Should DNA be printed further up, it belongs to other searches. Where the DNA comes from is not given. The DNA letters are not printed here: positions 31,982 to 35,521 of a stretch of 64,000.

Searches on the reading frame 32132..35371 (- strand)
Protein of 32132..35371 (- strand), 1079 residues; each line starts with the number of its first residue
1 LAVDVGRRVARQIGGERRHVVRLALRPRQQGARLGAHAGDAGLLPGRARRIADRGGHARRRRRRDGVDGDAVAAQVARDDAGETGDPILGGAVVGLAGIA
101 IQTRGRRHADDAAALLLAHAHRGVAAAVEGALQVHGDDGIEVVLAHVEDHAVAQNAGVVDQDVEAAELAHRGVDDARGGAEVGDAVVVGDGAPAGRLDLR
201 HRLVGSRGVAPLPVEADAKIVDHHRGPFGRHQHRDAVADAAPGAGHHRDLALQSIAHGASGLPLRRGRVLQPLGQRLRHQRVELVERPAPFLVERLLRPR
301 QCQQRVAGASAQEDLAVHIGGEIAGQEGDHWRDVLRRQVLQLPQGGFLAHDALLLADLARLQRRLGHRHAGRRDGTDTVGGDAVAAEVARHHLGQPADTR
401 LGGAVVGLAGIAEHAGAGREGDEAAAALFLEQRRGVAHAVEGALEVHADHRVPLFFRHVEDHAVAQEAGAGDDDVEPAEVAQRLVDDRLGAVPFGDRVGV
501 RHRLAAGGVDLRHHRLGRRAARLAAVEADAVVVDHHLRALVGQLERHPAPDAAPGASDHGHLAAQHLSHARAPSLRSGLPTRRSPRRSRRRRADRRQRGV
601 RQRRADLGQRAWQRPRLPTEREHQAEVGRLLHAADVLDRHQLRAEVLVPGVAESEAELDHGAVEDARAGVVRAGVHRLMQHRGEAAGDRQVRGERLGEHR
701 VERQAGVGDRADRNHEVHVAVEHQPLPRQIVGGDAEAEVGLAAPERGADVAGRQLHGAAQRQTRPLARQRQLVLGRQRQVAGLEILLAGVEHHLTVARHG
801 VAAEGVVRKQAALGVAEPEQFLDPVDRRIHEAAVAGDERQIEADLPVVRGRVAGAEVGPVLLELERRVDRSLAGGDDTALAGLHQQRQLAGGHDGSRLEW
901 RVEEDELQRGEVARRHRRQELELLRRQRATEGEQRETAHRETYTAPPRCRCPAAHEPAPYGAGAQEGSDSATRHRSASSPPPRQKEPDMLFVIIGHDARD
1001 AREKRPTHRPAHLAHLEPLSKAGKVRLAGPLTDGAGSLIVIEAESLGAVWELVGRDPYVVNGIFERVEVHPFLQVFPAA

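Call 33: search_protein_families(library=pfam, proteins=[window:32132-35371:-], max_evalue=0.001)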
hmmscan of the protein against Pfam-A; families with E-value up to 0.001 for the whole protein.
window:32132-35371:- (1079 aa): 1 family
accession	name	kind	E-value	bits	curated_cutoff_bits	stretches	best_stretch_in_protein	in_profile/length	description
PF03795.20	YCII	-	1e-15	58.4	24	1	989-1072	1-94/95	YCII-related domain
